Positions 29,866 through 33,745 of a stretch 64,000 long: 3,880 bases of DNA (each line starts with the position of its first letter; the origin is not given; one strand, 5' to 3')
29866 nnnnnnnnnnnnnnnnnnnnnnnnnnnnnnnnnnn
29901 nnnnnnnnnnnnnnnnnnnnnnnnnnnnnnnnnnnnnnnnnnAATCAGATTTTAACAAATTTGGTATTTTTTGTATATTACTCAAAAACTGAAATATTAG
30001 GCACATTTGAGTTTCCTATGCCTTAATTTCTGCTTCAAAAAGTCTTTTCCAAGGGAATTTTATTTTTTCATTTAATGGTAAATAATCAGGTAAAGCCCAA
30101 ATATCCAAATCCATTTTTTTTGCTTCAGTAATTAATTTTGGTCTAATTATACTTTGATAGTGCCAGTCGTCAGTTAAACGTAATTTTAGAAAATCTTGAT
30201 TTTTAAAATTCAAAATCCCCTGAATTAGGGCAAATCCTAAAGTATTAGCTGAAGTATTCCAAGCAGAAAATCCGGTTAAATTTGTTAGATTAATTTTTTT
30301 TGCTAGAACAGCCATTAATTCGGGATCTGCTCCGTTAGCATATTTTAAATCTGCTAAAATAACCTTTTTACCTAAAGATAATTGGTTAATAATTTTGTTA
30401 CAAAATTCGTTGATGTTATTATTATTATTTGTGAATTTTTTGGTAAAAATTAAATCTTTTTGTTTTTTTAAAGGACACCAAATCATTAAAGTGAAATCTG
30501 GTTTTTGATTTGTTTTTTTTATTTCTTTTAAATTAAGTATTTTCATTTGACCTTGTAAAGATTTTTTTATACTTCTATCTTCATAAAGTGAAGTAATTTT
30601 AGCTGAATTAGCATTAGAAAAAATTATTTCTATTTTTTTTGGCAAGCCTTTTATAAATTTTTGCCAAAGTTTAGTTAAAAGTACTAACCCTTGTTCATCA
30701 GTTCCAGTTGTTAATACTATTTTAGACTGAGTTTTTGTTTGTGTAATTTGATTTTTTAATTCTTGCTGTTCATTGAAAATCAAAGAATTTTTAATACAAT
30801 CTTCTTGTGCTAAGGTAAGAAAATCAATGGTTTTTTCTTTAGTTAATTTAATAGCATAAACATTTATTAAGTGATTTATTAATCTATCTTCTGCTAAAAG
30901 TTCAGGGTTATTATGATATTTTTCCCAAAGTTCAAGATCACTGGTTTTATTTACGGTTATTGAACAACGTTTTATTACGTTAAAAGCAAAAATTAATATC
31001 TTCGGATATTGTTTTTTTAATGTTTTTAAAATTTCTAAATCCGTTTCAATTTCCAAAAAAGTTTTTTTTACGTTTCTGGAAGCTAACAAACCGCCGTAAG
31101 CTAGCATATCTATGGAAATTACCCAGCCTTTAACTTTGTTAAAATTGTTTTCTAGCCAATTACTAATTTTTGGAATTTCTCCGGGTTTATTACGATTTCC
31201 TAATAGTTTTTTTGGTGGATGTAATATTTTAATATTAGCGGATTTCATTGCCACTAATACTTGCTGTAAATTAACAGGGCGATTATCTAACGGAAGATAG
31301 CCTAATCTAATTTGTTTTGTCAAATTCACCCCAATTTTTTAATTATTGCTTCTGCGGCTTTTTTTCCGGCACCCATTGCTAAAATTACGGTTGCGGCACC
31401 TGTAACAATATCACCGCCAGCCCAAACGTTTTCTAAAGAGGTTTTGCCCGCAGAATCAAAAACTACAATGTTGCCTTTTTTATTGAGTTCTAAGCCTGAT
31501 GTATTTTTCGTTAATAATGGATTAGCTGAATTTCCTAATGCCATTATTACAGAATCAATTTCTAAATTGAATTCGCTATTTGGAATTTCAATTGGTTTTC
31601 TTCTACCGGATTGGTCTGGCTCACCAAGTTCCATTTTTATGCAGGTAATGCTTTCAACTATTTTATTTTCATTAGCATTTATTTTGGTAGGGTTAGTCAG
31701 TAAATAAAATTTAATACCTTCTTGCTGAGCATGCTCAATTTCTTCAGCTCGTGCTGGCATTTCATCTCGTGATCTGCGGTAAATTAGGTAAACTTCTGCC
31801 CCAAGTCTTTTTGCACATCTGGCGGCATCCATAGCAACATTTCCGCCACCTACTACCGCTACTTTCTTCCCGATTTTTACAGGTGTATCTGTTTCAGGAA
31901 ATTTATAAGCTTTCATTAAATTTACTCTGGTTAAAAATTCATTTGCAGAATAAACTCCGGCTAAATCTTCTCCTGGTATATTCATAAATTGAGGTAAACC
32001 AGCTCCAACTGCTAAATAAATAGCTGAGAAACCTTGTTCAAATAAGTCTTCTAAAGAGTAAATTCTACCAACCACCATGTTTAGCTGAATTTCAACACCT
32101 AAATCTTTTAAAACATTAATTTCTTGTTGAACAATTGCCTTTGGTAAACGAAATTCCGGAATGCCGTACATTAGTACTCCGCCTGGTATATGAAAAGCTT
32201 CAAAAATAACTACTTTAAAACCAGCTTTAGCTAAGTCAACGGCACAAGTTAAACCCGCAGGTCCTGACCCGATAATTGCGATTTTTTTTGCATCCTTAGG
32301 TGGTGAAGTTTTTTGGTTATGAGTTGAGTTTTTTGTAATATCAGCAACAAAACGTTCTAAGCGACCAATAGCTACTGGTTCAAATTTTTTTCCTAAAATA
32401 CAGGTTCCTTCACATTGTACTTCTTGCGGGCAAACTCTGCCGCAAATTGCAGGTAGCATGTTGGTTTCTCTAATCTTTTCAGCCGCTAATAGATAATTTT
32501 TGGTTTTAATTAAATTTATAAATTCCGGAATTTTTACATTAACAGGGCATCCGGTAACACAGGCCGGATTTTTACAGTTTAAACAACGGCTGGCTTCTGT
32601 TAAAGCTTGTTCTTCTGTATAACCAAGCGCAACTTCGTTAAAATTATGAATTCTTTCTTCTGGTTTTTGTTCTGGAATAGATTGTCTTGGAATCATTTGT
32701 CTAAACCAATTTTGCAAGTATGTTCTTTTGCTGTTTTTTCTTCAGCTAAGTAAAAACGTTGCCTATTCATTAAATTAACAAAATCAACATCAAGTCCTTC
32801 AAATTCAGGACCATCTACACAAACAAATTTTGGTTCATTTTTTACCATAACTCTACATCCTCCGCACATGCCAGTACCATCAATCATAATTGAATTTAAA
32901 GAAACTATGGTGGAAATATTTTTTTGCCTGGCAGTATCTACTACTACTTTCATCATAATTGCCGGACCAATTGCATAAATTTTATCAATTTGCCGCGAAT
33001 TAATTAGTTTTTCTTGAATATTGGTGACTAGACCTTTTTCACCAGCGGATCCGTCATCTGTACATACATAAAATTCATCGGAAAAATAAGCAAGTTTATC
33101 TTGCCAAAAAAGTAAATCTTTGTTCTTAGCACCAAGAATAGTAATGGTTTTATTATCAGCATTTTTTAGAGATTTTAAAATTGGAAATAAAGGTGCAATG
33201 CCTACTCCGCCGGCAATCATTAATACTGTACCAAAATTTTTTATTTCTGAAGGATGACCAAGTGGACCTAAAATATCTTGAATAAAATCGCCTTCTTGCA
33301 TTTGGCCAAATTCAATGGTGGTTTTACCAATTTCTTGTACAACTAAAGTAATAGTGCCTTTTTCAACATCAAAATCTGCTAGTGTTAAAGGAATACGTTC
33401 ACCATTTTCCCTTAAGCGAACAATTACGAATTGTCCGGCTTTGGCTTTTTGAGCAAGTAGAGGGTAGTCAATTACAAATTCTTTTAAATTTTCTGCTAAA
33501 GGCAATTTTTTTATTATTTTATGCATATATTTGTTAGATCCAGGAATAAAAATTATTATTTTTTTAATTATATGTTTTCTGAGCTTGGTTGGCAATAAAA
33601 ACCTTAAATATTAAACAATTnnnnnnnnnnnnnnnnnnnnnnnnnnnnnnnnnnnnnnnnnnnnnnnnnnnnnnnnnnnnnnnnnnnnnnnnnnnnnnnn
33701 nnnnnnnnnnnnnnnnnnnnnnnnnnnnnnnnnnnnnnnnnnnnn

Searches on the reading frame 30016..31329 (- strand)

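Call 37: search_protein_families(library=pfam, proteins=[window:30016-31329:-], max_evalue=0.001)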
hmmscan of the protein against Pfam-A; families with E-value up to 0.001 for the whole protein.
window:30016-31329:- (437 aa): 1 family
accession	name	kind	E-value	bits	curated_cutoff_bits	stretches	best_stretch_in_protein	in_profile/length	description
PF13552.11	DUF4127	-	1.5e-103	347.4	27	2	147-406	174-431/489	Protein of unknown function (DUF4127)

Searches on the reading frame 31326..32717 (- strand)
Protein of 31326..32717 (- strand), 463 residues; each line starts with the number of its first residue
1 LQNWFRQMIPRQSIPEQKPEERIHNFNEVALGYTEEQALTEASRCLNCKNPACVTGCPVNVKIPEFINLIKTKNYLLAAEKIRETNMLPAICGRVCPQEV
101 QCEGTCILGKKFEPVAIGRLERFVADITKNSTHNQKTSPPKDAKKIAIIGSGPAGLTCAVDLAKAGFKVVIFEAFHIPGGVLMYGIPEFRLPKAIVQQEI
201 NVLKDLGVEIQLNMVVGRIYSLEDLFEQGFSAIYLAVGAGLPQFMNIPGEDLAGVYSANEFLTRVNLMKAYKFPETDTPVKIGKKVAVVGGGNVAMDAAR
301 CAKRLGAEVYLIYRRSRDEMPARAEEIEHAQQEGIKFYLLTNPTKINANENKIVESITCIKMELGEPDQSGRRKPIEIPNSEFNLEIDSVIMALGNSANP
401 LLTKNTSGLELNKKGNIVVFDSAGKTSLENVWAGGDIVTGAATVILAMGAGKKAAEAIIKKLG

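Call 37: search_protein_families(library=pfam, proteins=[window:31326-32717:-], max_evalue=0.001)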
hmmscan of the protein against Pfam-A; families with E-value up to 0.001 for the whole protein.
window:31326-32717:- (463 aa): 17 families
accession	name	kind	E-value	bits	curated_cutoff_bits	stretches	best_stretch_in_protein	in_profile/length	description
PF14691.11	Fer4_20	-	4.6e-44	149.3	25.8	1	22-130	1-110/113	Dihydroprymidine dehydrogenase domain II, 4Fe-4S cluster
PF07992.20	Pyr_redox_2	-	3.6e-39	135.4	26.1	1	145-451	2-291/291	Pyridine nucleotide-disulphide oxidoreductase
PF00070.33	Pyr_redox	-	4.2e-16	59.7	22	1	285-358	1-78/82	Pyridine nucleotide-disulphide oxidoreductase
PF13738.12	Pyr_redox_3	-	4.7e-15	56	30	2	276-433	158-303/305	Pyridine nucleotide-disulphide oxidoreductase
PF01266.30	DAO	-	3.3e-10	40.5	27.9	1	145-180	1-37/353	FAD dependent oxidoreductase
PF12831.13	FAD_oxidored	-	1.8e-09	37.8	27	1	146-183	2-39/416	FAD dependent oxidoreductase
PF13450.12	NAD_binding_8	-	4e-09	37.1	21.9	1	148-181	1-34/68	NAD(P)-binding Rossmann-like domain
PF01946.23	Thi4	-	2.5e-08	33.9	26.2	1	145-210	19-84/235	Thi4 family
PF01262.27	AlaDh_PNT_C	-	9.4e-08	32.2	23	1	284-355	29-88/214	Alanine dehydrogenase/PNT, C-terminal domain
PF03486.20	HI0933_like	-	5.8e-07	29.7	50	1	145-178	2-35/244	HI0933-like protein Rossmann domain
PF01494.25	FAD_binding_3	-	9.1e-07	28.9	22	0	145-174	3-32/349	FAD binding domain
PF01134.28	GIDA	-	1.8e-06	27.7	22.1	0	146-174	2-29/391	Glucose inhibited division protein A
PF02826.25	2-Hacid_dh_C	-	7.5e-06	25.9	25.1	0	283-328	36-81/178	D-isomer specific 2-hydroxyacid dehydrogenase, NAD binding domain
PF00890.30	FAD_binding_2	-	1.9e-05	24.5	20.4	1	146-174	2-30/414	FAD binding domain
PF13241.12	NAD_binding_7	-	5.3e-05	24.2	22.1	0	283-331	7-52/104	Putative NAD(P)-binding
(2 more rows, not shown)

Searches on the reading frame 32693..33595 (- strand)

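Call 37: search_protein_families(library=pfam, proteins=[window:32693-33595:-], max_evalue=0.001)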
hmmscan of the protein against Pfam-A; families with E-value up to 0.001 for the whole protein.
window:32693-33595:- (300 aa): 2 families
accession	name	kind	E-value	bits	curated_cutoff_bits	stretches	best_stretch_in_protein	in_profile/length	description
PF10418.14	DHODB_Fe-S_bind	-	3.1e-12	46.4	23.9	1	234-270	1-40/41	Iron-sulfur cluster binding domain of dihydroorotate dehydrogenase B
PF00175.26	NAD_binding_1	-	2.1e-07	32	22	1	126-219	1-108/109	Oxidoreductase NAD-binding domain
